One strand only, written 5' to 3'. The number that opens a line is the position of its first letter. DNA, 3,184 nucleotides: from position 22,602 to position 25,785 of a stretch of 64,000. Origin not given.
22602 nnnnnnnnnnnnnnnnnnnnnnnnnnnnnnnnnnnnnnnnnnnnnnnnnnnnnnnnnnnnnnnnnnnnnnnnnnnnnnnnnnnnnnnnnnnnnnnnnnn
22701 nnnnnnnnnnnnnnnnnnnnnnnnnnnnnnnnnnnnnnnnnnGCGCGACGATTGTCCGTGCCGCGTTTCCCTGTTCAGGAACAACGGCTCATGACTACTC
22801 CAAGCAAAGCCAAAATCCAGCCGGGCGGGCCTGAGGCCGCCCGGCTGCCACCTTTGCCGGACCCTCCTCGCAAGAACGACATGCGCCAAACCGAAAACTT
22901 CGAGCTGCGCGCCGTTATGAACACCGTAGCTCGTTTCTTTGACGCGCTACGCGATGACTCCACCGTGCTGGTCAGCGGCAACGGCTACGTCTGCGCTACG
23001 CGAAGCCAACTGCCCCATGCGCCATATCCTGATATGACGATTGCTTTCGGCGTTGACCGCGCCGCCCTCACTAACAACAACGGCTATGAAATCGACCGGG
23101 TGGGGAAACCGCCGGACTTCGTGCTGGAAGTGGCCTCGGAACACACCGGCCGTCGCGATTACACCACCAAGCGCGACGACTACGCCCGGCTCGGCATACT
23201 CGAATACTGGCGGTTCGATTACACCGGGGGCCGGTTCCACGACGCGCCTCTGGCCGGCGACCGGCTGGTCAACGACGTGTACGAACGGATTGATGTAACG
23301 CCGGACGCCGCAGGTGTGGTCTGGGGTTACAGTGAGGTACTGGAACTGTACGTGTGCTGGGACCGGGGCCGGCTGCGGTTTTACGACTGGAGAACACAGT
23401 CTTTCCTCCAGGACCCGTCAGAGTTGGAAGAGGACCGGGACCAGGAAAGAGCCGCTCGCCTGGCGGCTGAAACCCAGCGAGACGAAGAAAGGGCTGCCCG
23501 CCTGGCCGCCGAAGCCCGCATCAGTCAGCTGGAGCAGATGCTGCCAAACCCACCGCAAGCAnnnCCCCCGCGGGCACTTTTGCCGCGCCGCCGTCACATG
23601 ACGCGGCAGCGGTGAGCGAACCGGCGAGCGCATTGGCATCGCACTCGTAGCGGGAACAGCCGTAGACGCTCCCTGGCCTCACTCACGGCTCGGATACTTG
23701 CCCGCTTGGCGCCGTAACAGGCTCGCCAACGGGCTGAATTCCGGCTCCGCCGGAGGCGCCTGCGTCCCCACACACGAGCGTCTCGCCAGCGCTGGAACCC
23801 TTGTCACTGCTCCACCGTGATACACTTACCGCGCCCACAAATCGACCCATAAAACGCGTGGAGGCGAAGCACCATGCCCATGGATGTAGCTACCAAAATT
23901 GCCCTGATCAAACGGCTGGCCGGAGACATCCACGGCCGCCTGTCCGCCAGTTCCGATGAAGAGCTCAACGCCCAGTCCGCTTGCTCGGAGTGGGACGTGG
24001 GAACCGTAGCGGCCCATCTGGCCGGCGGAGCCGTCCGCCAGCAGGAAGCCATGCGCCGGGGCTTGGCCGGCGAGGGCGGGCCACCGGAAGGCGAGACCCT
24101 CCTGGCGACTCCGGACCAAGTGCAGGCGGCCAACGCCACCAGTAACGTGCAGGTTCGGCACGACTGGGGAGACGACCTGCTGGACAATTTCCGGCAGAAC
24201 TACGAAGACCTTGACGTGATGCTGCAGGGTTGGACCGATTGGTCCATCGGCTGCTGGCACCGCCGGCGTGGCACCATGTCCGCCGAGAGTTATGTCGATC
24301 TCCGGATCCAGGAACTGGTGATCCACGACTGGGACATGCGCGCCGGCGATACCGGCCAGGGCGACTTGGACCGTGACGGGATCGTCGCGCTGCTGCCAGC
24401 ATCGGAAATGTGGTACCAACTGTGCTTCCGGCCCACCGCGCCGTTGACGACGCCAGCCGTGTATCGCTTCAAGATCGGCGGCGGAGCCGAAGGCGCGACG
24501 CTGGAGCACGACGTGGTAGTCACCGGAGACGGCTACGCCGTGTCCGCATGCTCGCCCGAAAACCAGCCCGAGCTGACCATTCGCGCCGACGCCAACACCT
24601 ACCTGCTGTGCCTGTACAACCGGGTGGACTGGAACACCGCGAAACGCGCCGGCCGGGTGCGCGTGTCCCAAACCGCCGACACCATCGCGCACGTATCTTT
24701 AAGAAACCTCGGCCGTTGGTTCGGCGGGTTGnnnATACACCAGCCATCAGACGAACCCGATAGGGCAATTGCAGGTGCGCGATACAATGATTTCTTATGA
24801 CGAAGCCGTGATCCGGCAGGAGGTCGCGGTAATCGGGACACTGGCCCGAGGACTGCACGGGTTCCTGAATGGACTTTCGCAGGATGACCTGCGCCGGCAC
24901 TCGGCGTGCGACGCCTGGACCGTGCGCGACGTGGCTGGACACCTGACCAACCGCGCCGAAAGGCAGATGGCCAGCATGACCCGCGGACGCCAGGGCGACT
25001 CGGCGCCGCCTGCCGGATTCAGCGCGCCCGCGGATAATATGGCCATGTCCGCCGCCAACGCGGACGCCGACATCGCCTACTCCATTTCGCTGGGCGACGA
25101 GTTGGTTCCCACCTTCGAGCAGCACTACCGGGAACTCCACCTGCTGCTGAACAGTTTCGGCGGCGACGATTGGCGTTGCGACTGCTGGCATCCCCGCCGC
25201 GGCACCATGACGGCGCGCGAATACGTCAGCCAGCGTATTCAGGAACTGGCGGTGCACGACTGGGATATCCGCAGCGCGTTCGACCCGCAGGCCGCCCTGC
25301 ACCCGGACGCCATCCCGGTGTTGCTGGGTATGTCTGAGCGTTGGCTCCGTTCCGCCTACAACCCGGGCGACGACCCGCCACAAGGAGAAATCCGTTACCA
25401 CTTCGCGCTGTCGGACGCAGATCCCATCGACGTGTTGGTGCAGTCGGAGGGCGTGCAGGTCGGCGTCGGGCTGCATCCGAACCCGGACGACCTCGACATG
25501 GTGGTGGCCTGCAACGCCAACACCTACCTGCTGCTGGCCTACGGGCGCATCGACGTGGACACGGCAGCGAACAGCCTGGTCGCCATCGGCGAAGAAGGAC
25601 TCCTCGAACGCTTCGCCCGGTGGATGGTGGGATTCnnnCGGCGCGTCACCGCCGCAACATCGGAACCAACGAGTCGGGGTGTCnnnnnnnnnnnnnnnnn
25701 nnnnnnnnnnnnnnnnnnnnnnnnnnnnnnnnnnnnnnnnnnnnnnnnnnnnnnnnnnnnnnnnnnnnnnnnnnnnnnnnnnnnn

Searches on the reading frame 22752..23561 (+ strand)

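Call 88: search_protein_families(library=pfam, proteins=[window:22752-23561:+], max_evalue=0.00001)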
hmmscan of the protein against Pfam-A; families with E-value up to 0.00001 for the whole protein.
window:22752-23561:+ (270 aa): 1 family
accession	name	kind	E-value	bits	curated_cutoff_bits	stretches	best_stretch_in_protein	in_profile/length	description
PF05685.18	Uma2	-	1.4e-13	51.1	27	1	80-163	57-137/172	Putative restriction endonuclease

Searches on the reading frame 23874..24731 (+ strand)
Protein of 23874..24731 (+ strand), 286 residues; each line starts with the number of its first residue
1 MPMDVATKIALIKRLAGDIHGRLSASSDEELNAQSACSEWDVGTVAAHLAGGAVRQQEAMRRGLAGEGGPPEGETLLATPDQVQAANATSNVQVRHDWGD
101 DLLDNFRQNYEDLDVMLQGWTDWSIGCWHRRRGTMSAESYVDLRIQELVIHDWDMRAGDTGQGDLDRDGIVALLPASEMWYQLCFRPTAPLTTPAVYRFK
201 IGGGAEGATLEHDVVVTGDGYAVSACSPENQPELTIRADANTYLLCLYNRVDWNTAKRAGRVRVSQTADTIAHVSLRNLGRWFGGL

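Call 89: search_protein_families(library=pfam, proteins=[window:23874-24731:+], max_evalue=0.00001)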
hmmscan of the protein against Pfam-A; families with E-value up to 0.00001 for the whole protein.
window:23874-24731:+ (286 aa): 1 family
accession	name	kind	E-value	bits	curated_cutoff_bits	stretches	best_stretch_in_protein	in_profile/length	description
PF11716.13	MDMPI_N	-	2.9e-11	44.6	24.2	1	20-155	9-139/140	Mycothiol maleylpyruvate isomerase N-terminal domain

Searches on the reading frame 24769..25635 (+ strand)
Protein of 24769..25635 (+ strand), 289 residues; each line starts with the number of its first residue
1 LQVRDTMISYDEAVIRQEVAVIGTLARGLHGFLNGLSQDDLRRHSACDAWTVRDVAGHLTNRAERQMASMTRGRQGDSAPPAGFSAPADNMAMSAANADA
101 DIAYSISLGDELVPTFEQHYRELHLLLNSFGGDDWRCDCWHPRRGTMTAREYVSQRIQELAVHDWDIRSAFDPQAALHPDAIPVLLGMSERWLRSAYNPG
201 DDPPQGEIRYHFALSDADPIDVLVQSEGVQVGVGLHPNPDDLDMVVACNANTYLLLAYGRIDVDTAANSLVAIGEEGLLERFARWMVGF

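Call 89: search_protein_families(library=pfam, proteins=[window:24769-25635:+], max_evalue=0.00001)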
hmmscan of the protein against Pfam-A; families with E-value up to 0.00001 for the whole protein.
window:24769-25635:+ (289 aa): 2 families
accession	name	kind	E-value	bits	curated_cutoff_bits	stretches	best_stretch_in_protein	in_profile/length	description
PF11716.13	MDMPI_N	-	2.9e-13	51.2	24.2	1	26-168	5-140/140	Mycothiol maleylpyruvate isomerase N-terminal domain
PF12867.12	DinB_2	-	3.4e-07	31.2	24.8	1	29-165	9-126/128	DinB superfamily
